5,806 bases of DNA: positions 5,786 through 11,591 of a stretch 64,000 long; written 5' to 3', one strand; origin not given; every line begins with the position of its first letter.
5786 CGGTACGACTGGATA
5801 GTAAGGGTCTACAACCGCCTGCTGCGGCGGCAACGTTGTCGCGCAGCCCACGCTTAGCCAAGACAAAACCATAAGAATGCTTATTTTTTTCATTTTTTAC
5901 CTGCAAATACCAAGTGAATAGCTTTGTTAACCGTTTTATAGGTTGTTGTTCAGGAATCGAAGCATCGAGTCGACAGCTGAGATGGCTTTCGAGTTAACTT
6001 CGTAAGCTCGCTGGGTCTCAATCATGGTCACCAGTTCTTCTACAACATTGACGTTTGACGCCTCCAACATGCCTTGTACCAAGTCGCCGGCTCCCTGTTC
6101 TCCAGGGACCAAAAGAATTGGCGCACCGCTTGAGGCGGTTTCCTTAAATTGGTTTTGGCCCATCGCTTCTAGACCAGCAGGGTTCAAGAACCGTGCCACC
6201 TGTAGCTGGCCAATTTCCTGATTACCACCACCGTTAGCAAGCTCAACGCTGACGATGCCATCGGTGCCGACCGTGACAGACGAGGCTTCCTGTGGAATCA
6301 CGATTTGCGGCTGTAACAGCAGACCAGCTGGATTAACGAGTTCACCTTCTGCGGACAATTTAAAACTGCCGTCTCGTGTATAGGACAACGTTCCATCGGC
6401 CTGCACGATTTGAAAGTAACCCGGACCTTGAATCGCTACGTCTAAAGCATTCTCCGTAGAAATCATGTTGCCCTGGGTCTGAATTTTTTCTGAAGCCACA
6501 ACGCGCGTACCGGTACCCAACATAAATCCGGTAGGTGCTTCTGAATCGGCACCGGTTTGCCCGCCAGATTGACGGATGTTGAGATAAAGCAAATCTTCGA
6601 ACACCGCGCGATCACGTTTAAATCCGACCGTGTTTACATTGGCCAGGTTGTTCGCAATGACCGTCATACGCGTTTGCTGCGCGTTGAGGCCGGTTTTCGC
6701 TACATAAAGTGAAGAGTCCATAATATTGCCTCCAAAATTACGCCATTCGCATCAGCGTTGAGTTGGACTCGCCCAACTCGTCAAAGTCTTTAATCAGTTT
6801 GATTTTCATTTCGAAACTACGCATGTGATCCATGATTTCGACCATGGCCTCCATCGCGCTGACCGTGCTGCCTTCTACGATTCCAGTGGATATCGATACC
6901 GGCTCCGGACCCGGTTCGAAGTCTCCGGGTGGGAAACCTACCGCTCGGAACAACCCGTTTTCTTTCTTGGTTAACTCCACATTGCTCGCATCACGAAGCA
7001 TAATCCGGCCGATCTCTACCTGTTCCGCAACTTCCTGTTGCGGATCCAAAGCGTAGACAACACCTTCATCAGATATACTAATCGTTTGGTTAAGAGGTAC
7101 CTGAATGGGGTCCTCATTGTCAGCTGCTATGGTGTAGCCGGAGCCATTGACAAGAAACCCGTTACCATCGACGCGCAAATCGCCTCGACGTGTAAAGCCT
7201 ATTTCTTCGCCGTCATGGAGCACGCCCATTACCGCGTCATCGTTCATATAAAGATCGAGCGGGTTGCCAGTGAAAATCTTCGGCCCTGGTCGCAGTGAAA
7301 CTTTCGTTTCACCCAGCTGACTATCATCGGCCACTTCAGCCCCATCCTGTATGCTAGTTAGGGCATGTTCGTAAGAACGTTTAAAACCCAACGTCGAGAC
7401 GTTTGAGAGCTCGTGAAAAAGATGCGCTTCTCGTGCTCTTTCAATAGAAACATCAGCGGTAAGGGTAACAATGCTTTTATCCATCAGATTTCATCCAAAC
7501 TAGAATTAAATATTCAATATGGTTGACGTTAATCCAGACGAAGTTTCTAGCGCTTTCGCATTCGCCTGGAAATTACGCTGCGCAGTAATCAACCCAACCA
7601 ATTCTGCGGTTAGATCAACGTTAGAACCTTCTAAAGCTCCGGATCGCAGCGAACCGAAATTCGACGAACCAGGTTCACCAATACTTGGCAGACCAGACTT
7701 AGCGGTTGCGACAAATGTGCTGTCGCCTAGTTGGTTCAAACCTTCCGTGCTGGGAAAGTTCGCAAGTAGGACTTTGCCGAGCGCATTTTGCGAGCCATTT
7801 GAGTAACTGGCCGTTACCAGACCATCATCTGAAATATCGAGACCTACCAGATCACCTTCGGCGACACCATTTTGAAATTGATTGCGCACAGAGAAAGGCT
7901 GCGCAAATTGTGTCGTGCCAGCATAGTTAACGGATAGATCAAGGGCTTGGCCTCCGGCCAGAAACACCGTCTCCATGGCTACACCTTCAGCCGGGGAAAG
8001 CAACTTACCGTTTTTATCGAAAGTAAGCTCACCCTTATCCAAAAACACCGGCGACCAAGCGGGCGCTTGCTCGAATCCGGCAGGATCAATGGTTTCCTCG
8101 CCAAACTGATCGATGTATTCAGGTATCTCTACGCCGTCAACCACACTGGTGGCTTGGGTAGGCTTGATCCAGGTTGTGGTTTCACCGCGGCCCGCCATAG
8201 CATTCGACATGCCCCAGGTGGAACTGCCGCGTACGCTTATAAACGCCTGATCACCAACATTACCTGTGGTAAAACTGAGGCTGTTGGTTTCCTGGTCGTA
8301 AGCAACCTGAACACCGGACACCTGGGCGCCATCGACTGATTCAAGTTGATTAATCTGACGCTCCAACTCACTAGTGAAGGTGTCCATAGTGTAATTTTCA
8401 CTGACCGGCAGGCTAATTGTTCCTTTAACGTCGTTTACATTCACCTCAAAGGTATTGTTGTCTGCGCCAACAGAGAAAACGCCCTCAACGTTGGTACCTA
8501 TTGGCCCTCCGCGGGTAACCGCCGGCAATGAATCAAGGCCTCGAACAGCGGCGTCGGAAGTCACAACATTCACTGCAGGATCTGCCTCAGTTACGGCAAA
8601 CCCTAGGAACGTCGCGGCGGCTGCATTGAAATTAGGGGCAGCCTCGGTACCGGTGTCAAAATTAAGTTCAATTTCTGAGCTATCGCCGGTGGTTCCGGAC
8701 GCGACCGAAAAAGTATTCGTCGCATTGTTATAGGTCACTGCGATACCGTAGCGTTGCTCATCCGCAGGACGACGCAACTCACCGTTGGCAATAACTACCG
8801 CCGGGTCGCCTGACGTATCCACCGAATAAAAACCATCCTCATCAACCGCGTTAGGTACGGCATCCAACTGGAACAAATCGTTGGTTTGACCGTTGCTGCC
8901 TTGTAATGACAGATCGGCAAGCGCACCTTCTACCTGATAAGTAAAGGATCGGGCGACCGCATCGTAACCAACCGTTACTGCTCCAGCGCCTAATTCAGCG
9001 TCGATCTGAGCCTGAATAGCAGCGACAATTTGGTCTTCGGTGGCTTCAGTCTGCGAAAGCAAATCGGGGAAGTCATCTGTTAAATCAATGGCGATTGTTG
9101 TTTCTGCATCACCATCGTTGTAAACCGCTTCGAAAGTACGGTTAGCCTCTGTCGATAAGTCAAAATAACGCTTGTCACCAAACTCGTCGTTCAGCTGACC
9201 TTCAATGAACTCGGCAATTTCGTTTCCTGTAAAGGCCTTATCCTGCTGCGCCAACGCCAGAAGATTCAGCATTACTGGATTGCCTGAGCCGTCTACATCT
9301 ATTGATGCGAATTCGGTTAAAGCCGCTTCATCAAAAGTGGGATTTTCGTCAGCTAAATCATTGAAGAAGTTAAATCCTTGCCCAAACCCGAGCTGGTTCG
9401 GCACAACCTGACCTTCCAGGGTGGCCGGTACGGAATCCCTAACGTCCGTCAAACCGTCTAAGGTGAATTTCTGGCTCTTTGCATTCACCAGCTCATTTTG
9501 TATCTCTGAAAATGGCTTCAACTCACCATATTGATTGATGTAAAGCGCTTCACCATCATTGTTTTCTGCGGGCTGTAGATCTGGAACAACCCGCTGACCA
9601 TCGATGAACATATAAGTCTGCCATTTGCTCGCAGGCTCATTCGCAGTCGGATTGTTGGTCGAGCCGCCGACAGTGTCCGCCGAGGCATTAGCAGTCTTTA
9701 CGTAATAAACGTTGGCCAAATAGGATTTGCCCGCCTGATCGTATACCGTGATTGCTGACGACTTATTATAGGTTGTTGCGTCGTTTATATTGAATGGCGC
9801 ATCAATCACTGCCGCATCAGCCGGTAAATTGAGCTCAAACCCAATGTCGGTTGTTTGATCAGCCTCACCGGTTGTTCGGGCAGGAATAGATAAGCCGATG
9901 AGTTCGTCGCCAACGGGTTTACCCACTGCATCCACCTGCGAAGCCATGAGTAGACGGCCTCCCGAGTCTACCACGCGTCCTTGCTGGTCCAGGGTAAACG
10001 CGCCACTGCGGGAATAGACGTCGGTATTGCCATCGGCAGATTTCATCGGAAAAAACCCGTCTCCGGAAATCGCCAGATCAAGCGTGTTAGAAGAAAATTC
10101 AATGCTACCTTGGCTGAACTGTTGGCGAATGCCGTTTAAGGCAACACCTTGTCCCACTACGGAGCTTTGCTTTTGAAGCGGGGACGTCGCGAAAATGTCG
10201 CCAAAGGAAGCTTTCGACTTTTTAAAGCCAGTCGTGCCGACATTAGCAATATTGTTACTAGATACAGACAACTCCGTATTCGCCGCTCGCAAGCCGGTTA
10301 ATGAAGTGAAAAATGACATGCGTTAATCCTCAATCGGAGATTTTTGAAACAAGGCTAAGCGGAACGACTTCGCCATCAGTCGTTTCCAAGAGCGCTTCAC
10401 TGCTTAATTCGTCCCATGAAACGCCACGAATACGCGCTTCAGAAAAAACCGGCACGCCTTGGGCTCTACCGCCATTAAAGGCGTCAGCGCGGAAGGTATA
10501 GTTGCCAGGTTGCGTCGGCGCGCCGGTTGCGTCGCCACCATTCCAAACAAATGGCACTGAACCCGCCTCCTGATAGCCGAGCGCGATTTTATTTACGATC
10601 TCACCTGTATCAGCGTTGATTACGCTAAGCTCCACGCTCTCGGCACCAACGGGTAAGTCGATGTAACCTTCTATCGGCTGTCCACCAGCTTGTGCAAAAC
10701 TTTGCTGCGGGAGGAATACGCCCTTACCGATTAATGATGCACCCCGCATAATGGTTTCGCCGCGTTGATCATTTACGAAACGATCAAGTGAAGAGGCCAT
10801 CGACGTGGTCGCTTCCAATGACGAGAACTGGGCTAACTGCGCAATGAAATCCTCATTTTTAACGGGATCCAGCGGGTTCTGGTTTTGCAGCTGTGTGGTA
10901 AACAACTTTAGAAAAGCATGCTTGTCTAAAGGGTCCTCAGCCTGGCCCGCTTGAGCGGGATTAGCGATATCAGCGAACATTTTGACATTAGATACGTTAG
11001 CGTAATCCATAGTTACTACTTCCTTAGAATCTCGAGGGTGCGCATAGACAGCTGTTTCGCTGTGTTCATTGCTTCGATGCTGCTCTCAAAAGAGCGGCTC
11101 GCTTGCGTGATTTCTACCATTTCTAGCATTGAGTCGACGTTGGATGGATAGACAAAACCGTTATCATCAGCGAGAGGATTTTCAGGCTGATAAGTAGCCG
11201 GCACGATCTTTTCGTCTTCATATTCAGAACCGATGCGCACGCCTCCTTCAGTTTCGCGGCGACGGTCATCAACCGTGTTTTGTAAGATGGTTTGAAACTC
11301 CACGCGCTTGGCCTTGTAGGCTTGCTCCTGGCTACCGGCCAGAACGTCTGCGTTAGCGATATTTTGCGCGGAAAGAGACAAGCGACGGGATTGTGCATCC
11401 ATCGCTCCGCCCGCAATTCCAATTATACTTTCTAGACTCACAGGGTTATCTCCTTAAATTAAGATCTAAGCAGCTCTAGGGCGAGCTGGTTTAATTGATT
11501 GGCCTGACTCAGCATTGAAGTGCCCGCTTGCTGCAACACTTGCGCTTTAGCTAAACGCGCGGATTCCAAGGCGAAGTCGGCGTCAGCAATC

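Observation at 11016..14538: Flagellin gene embedded between flgB and flgC with no terminator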

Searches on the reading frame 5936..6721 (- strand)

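Call 5: search_protein_families(library=ncbifam, proteins=[window:5936-6721:-])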
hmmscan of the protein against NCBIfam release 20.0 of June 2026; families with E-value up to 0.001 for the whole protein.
window:5936-6721:- (261 aa): 32 families (the best 25 are shown)
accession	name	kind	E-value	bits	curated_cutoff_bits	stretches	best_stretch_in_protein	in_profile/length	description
TIGR02488.1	flgG_G_neg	equivalog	4.1e-109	364.1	252.75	1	4-260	1-258/259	flagellar basal-body rod protein FlgG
NF009456.0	PRK12816.1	equivalog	2.8e-88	296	416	1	3-258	3-260/264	flagellar basal body rod protein FlgG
TIGR03506.1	FlgEFG_subfam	subfamily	2.5e-76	257.6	70.25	2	3-136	1-121/351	flagellar hook-basal body complex protein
NF009278.1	PRK12636.1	equivalog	2.9e-62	210.6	350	1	3-259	3-260/263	flagellar basal body rod protein FlgG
NF004241.1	PRK05682.1-5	equivalog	5.6e-58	197.1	469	2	1-132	1-130/446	flagellar hook protein FlgE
NF004238.1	PRK05682.1-1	equivalog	2.2e-53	182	400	2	9-137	7-122/414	flagellar hook protein FlgE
NF004242.0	PRK05682.2-1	equivalog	1.3e-47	162.5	365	2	3-137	5-128/422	flagellar hook protein FlgE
TIGR02490.1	flgF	equivalog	1.5e-47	162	178.5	1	5-241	1-218/218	flagellar basal-body rod protein FlgF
TIGR02489.1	flgE_epsilon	equivalog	1.1e-43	149.7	412.85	2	3-149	3-148/719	flagellar hook protein FlgE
NF004243.1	PRK05682.2-2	equivalog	1.6e-42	146.1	801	2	4-136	6-124/420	flagellar hook protein FlgE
NF005286.1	PRK06803.1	equivalog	7.1e-39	134.1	467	2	146-259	288-400/402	flagellar hook protein FlgE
NF004240.1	PRK05682.1-4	equivalog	6.8e-38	131.1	472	2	6-144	4-133/443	flagellar hook protein FlgE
NF009280.2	PRK12640.1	subfamily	9.7e-38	130.1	210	1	1-253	1-235/246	flagellar basal body rod protein FlgF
NF009332.0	PRK12690.1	equivalog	2.9e-37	128.3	288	1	1-255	1-230/239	flagellar hook-basal body complex protein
NF009331.1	PRK12689.1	equivalog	1.2e-36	126.1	347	1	5-252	5-239/252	flagellar basal-body rod protein FlgF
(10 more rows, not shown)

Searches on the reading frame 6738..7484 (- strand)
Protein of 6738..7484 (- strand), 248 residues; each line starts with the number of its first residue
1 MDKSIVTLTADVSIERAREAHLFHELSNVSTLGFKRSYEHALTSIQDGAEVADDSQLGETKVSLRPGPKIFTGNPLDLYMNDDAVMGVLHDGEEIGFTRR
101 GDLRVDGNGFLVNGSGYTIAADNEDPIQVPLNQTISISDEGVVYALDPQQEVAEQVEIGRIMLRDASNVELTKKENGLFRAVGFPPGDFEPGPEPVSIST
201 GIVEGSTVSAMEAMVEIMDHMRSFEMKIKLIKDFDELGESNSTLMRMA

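Call 5: search_protein_families(library=ncbifam, proteins=[window:6738-7484:-])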
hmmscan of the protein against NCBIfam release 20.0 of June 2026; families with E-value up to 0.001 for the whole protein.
window:6738-7484:- (248 aa): 17 families
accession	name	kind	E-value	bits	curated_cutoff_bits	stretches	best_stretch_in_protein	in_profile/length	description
NF009280.2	PRK12640.1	subfamily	9e-42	143.3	210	1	1-247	1-245/246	flagellar basal body rod protein FlgF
TIGR02490.1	flgF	equivalog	2.4e-28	99.2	178.5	1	24-225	20-218/218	flagellar basal-body rod protein FlgF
TIGR03506.1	FlgEFG_subfam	subfamily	1.8e-26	93.7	70.25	2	26-124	24-127/351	flagellar hook-basal body complex protein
NF009281.1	PRK12641.1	equivalog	2.9e-24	85.9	260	1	18-246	18-249/252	flagellar basal-body rod protein FlgF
NF009331.1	PRK12689.1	equivalog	5.9e-17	61.6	347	1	4-240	5-243/252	flagellar basal-body rod protein FlgF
TIGR02488.1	flgG_G_neg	equivalog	2.1e-16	60.2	252.75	1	43-238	58-252/259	flagellar basal-body rod protein FlgG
NF009278.1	PRK12636.1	equivalog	2.4e-15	56.8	350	1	64-237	80-254/263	flagellar basal body rod protein FlgG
NF009456.0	PRK12816.1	equivalog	8.1e-14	51.9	416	1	52-238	69-256/264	flagellar basal body rod protein FlgG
NF009282.1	PRK12642.1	equivalog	3.4e-13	49.5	242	1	6-236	7-228/239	flagellar basal-body rod protein FlgF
NF009283.0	PRK12643.1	equivalog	1.5e-12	47.9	421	1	18-180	18-180/209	flagellar basal body rod protein FlgF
NF009332.0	PRK12690.1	equivalog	2e-12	46.9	288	1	22-235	22-226/239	flagellar hook-basal body complex protein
NF005286.1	PRK06803.1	equivalog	4.6e-07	29.3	467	1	24-118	22-115/402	flagellar hook protein FlgE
NF004243.1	PRK05682.2-2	equivalog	7.5e-05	21.9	801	1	26-121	28-126/420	flagellar hook protein FlgE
NF004238.1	PRK05682.1-1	equivalog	8.3e-05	22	400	1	26-120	24-122/414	flagellar hook protein FlgE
NF004241.1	PRK05682.1-5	equivalog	0.00031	20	469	0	67-121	83-137/446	flagellar hook protein FlgE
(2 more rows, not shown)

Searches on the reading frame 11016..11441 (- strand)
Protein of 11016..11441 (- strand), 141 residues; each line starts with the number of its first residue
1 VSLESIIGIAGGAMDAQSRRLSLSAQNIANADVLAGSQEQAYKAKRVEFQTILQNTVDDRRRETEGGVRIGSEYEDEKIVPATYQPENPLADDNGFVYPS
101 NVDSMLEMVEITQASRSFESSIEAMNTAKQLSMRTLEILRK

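Call 4: search_protein_families(library=pfam, proteins=[window:11016-11441:-])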
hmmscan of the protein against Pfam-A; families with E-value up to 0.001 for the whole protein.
window:11016-11441:- (141 aa): 1 family
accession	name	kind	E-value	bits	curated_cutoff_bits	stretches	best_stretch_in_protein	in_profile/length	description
PF06429.18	Flg_bbr_C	-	1.1e-09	38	23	1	94-136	2-44/46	Flagellar basal body rod FlgEFG protein C-terminal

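Call 5: search_protein_families(library=ncbifam, proteins=[window:11016-11441:-])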
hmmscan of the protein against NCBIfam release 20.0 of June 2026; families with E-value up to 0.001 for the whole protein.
window:11016-11441:- (141 aa): 12 families
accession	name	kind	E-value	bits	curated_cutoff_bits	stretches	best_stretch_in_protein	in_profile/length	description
TIGR01395.1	FlgC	equivalog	1.4e-33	116.1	102.1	1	5-140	2-137/137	flagellar basal body rod protein FlgC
NF009275.1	PRK12632.1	equivalog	9.4e-21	74.5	170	1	6-141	7-130/130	flagellar basal body rod protein FlgC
TIGR03506.1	FlgEFG_subfam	subfamily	4.6e-10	39.7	70.25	1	9-75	5-64/351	flagellar hook-basal body complex protein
TIGR01396.1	FlgB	equivalog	1.6e-09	38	59.05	1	5-128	3-122/131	flagellar basal body rod protein FlgB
NF009282.1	PRK12642.1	equivalog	8.1e-08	31.9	242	1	93-130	191-228/239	flagellar basal-body rod protein FlgF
TIGR02488.1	flgG_G_neg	equivalog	1.7e-06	27.8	252.75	0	9-59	4-48/259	flagellar basal-body rod protein FlgG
TIGR02490.1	flgF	equivalog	5.7e-06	26.1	178.5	0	12-60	6-48/218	flagellar basal-body rod protein FlgF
NF009280.2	PRK12640.1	subfamily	1.4e-05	24.8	210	1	93-140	197-244/246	flagellar basal body rod protein FlgF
NF004242.0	PRK05682.2-1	equivalog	5e-05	22.3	365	1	1-97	1-92/422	flagellar hook protein FlgE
NF004243.1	PRK05682.2-2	equivalog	5.1e-05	22.5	801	1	1-56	1-50/420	flagellar hook protein FlgE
NF005286.1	PRK06803.1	equivalog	0.00051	19.3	467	0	95-133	358-396/402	flagellar hook protein FlgE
NF009264.0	PRK12621.1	equivalog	0.00065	20.1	163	1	5-99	7-88/136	flagellar basal body rod protein FlgB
